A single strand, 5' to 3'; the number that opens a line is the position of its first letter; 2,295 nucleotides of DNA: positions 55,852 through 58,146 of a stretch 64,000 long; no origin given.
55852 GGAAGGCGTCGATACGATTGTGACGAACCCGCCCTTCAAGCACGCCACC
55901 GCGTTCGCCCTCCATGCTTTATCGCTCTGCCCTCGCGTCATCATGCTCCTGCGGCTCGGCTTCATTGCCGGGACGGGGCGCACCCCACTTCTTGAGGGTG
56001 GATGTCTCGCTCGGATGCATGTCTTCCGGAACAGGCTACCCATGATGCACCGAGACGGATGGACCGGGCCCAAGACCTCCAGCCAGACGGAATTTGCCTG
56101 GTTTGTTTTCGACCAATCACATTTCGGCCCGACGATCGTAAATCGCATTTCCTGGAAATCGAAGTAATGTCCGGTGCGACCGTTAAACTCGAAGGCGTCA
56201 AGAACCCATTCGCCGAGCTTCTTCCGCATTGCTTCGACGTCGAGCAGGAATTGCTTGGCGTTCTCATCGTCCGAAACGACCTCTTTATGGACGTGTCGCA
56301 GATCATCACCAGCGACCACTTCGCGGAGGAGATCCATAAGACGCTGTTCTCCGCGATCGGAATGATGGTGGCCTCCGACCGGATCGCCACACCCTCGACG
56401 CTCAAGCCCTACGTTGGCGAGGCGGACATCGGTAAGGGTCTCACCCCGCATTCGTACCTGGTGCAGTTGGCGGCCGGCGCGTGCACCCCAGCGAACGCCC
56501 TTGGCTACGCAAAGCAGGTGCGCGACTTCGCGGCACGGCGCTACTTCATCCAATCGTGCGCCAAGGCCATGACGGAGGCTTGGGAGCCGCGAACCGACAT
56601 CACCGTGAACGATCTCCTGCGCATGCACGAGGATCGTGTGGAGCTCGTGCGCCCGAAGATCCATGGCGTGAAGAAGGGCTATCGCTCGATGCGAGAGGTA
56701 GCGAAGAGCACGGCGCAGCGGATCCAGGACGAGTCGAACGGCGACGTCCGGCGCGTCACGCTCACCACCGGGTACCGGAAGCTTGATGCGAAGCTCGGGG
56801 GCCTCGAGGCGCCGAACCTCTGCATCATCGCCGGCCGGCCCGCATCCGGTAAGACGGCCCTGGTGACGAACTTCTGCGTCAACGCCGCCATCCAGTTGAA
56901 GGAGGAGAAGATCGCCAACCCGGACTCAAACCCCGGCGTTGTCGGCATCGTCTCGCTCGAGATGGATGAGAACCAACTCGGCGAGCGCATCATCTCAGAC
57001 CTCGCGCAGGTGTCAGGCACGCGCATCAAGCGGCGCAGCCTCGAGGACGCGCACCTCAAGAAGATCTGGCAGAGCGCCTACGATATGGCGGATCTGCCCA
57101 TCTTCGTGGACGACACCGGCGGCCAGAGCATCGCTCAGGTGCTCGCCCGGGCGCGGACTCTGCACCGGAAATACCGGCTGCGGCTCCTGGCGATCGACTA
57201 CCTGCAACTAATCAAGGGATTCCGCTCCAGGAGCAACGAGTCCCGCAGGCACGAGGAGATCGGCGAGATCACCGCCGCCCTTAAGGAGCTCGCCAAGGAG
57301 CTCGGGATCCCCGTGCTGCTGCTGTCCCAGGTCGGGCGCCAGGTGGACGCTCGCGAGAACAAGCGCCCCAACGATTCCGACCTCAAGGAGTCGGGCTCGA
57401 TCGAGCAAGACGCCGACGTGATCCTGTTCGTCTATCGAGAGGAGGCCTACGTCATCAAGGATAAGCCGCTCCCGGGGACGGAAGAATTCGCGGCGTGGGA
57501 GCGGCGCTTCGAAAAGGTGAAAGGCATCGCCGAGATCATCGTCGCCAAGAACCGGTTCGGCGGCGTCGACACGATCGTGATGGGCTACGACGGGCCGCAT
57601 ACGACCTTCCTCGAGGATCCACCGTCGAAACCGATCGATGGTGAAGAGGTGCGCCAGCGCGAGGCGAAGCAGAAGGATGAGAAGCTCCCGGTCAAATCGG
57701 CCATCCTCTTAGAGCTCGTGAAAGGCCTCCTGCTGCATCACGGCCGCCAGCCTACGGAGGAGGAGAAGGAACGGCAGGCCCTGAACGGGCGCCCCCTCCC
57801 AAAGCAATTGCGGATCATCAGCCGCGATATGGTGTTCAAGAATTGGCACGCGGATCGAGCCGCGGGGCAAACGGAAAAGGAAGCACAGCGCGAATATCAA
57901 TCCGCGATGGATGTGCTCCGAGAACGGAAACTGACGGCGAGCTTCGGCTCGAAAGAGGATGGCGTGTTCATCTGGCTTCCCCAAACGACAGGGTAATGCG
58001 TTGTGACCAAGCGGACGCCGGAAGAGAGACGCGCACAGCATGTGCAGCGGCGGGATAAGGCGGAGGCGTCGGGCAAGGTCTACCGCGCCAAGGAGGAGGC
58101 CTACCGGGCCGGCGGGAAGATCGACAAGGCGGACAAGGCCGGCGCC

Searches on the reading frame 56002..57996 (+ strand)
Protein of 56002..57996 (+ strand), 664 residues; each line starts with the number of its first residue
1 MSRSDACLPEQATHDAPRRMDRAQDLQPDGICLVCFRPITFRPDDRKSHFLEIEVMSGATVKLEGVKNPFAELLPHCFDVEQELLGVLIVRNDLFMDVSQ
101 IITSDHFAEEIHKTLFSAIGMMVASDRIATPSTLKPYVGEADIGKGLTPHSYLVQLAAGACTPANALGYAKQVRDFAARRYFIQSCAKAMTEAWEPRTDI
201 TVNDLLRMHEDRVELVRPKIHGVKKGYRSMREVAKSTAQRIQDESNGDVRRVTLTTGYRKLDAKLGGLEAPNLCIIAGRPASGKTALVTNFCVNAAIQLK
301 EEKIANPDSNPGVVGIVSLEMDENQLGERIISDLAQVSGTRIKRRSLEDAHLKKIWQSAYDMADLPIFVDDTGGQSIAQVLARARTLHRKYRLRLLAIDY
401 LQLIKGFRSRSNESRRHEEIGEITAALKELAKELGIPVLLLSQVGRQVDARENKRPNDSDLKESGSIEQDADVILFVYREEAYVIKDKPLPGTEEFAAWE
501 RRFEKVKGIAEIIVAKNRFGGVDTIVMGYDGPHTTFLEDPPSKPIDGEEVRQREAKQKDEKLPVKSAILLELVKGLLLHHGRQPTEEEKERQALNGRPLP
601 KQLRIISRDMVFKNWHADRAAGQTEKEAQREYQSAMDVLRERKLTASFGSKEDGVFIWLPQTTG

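Call 27: search_protein_families(library=phrogs, proteins=[window:56002-57996:+], max_evalue=0.0001)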
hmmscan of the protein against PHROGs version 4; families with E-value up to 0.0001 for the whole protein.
window:56002-57996:+ (664 aa): 7 families
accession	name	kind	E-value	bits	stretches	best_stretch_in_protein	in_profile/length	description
phrog_19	-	DNA, RNA and nucleotide metabolism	5.6e-98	330.4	1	72-560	155-603/621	DnaB-like replicative helicase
phrog_243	-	DNA, RNA and nucleotide metabolism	4.8e-39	135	1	255-525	19-253/273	DnaB-like replicative helicase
phrog_11530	-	unknown function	7.2e-38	131.3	1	363-530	2-150/184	-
phrog_239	-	DNA, RNA and nucleotide metabolism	5.5e-35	122.5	1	236-647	325-680/801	DNA primase/helicase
phrog_19347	-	unknown function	1e-20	74.8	1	461-536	1-76/79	-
phrog_20000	-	unknown function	6.2e-12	46.7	1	74-159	25-111/132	-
phrog_23150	-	unknown function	3.4e-06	27.8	1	161-288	86-211/217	-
